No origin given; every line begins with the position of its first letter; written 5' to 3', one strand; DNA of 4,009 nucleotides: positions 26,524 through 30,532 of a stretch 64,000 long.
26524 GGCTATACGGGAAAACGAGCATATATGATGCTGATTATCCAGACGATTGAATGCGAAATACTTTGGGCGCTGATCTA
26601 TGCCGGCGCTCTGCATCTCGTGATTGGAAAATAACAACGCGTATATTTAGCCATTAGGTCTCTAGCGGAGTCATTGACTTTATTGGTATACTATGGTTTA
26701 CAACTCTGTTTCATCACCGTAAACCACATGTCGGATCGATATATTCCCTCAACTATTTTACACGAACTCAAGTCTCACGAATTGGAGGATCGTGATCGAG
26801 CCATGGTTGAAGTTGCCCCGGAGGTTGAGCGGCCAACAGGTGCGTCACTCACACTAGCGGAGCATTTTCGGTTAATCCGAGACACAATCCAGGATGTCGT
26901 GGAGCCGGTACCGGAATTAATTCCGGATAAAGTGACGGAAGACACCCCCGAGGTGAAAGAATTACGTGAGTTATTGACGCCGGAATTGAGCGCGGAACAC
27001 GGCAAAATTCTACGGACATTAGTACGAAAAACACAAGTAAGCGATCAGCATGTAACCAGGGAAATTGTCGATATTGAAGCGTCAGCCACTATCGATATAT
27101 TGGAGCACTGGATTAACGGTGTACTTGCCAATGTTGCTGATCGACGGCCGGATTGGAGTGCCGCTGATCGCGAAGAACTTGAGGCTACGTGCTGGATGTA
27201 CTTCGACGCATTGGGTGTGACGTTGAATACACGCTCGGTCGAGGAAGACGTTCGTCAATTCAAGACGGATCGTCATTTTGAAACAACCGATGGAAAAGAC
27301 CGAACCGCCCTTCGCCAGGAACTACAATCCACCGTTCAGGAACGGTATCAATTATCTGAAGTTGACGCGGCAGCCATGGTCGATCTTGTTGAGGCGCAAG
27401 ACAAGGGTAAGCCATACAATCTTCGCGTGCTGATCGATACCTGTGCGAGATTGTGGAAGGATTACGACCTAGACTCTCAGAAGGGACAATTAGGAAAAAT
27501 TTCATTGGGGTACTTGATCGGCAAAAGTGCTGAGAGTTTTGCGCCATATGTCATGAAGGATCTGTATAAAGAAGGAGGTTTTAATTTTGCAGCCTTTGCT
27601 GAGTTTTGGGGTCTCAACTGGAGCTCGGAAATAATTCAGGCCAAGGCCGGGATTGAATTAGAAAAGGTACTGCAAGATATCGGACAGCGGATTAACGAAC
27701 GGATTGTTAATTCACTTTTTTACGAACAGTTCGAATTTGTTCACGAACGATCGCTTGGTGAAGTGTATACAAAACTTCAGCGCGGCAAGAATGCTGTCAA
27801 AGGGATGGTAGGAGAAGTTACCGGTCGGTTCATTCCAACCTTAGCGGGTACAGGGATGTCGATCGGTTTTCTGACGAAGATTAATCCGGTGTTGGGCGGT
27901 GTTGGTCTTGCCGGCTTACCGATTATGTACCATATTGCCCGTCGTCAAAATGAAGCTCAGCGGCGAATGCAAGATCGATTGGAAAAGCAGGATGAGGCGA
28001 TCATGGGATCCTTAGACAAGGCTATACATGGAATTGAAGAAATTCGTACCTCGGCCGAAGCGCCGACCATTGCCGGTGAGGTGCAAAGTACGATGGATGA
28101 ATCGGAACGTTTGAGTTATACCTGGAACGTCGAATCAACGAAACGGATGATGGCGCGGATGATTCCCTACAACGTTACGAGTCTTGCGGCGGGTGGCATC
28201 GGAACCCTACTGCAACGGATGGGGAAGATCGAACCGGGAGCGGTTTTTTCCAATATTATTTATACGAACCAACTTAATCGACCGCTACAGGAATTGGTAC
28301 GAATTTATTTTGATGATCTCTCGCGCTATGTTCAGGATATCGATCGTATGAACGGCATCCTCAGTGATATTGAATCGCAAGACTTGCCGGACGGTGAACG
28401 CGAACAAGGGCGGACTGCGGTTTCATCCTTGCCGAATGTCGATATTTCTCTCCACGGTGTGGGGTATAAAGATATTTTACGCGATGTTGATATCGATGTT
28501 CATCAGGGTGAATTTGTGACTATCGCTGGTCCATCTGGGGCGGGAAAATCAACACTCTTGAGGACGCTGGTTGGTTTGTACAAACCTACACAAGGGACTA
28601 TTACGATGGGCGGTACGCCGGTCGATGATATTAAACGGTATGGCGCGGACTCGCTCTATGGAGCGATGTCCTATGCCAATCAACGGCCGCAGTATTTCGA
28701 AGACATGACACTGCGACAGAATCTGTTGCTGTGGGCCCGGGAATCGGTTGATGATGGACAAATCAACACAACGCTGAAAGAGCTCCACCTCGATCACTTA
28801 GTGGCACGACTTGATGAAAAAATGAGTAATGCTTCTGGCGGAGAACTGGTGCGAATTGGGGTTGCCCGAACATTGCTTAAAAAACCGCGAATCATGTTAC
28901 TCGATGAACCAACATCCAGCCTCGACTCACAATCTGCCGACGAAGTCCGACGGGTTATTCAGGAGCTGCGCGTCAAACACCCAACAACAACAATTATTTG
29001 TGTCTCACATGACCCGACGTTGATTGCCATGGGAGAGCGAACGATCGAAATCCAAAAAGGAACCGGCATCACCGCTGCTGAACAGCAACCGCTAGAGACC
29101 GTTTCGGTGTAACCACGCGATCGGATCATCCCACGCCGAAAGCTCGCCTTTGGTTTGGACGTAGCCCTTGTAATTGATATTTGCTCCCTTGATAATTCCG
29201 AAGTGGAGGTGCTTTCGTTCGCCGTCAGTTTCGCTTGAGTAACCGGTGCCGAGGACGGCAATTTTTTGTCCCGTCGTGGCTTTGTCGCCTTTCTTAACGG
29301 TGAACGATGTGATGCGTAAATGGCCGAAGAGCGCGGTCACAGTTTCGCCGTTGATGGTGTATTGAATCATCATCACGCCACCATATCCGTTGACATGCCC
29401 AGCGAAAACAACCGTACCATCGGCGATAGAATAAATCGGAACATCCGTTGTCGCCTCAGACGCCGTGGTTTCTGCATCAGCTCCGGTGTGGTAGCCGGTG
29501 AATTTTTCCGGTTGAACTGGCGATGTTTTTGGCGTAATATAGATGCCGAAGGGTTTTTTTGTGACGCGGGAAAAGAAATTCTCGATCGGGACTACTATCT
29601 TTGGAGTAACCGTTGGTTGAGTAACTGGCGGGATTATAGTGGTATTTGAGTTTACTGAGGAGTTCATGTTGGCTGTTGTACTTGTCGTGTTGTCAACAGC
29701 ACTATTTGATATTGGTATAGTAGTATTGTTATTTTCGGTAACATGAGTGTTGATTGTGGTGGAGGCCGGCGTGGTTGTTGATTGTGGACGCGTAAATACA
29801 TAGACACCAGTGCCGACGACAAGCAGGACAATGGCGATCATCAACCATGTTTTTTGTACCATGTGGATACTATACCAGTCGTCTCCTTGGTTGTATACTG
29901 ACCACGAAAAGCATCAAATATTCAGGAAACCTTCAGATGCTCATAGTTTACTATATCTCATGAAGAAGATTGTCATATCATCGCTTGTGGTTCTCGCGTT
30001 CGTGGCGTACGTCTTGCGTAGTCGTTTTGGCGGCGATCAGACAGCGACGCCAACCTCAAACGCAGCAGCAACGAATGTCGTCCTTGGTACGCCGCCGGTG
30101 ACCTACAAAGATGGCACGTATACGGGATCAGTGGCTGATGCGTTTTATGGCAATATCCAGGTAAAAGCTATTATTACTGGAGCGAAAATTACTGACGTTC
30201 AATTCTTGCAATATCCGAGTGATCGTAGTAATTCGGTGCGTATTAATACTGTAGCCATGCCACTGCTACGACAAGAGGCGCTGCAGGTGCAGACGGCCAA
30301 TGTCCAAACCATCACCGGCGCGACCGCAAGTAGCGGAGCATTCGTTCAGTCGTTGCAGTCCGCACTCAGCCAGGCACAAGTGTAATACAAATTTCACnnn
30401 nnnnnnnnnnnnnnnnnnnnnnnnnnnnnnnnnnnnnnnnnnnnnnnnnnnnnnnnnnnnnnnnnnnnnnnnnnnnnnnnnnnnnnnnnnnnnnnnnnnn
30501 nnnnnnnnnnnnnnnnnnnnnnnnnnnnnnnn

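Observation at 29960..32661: Extracytosolic flavinylation module with an unusual NqrB/RnfD-like-NqrF-like fusion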

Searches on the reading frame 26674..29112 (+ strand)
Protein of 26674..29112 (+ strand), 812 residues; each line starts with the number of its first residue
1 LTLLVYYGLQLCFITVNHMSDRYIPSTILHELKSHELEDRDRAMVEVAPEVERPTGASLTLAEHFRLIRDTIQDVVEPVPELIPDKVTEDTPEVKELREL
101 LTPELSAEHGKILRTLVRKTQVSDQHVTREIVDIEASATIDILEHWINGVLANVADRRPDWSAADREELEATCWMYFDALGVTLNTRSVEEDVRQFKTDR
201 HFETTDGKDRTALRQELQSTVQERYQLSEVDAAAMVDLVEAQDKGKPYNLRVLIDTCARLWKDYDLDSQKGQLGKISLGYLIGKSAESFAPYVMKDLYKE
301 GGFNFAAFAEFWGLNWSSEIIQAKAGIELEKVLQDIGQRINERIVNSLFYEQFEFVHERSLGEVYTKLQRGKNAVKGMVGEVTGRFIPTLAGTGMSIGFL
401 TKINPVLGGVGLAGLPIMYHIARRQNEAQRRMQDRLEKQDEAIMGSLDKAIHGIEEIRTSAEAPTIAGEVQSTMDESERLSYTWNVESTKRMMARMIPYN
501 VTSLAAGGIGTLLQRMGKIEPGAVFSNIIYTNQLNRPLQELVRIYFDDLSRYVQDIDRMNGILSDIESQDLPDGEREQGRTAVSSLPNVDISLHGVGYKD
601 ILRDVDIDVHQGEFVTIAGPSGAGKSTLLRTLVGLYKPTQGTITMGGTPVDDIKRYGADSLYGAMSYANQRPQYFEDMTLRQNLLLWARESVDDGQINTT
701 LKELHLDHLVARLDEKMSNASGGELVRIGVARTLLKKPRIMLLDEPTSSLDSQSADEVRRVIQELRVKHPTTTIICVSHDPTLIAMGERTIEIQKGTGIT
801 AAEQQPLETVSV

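Call 3: search_protein_families(library=pfam, proteins=[window:26674-29112:+], max_evalue=0.01)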
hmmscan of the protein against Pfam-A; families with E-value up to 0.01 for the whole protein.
window:26674-29112:+ (812 aa): 8 families
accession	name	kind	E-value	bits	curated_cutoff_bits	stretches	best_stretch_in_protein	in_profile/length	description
PF00005.33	ABC_tran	-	1.8e-31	110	25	1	602-748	1-137/137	ABC transporter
PF13304.12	AAA_21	-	6.9e-09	36.6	27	1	733-784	254-303/304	AAA domain, putative AbiEii toxin, Type IV TA system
PF00664.28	ABC_membrane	-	4.9e-07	30.1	28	1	330-538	66-274/274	ABC transporter transmembrane region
PF02463.25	SMC_N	-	0.00058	19.8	40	0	731-795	152-213/220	RecF/RecN/SMC N terminal domain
PF13191.12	AAA_16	-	0.00079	20.4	32.6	1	610-639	22-51/167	AAA ATPase domain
PF13555.12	AAA_29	-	0.0016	18.6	27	1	605-632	15-42/61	P-loop containing region of AAA domain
PF13401.12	AAA_22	-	0.0022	18.7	27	0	611-638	4-34/130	AAA domain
PF03193.22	RsgA_GTPase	-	0.0022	18.3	30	1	609-635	104-129/174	RsgA GTPase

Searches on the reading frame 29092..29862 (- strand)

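Call 3: search_protein_families(library=pfam, proteins=[window:29092-29862:-], max_evalue=0.01)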
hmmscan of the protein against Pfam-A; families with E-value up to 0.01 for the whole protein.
window:29092-29862:- (256 aa): 1 family
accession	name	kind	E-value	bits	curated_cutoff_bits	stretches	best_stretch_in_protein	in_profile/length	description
PF01551.29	Peptidase_M23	-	1.3e-14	54.6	28.7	1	136-226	9-90/96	Peptidase family M23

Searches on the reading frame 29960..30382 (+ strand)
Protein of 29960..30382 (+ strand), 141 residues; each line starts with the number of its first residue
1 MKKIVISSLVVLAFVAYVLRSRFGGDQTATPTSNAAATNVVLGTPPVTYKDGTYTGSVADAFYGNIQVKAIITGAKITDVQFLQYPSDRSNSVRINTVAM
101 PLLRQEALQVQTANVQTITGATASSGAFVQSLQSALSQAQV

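Call 3: search_protein_families(library=pfam, proteins=[window:29960-30382:+], max_evalue=0.01)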
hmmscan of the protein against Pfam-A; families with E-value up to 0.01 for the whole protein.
seq(141 aa): 1 family
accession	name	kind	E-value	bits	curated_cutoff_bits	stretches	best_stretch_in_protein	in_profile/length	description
PF04205.19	FMN_bind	-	9.8e-07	29.8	22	1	63-137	3-77/77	FMN-binding domain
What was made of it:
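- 29960..30385 (+): NqrC/RnfG-like FMN_bind subunit (141 aa). Residues 1-19 form an N-terminal membrane anchor, followed by a Thr/Pro-rich linker and the FMN-binding domain (residues 53-139). Pfam PF04205 E 9.8e-7 (call 3).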

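Call 4: search_protein_families(library=ncbifam, proteins=[window:29960-30382:+], max_evalue=0.01)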
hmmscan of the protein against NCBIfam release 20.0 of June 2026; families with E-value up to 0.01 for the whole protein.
seq(141 aa): 2 families
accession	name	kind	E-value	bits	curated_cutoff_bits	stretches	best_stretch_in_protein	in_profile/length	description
TIGR01947.1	rnfG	subfamily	0.0013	18.9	102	1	74-138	125-184/187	RnfABCDGE type electron transport complex subunit G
NF041840.1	rnfG_Methano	equivalog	0.0056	16.3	230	1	104-138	149-183/189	Rnf electron transport complex subunit RnfG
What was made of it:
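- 29960..30385 (+): Weak RnfG hits in NCBIfam (call 4).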

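Call 77: search_solved_structures(query=window:29960-30382:+, max_evalue=1, show_alignments=1)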
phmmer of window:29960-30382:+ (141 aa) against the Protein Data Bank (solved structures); distinct sequences matched with E-value up to 1: 3.
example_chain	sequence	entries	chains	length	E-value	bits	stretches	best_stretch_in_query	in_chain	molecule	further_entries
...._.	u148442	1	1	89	6.8e-12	49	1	53-139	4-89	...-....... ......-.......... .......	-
8p2b_A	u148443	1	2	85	0.0007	23.1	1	58-139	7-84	Clostridiaceae bacterium FMN4 domain 1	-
3o6u_A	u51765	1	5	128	0.06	16.9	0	101-139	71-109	uncharacterized protein CPE2226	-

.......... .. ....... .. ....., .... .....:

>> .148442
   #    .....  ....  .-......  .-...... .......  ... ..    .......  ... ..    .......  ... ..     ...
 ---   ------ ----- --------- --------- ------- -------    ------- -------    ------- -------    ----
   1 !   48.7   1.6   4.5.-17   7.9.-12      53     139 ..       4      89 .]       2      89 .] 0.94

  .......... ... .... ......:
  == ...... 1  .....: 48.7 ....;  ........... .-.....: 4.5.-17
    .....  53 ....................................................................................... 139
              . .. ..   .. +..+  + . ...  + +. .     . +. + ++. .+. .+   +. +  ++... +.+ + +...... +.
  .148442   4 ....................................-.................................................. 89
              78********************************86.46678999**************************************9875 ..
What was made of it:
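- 29960..30385 (+): PDB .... E 6.8e-12 (call 77).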
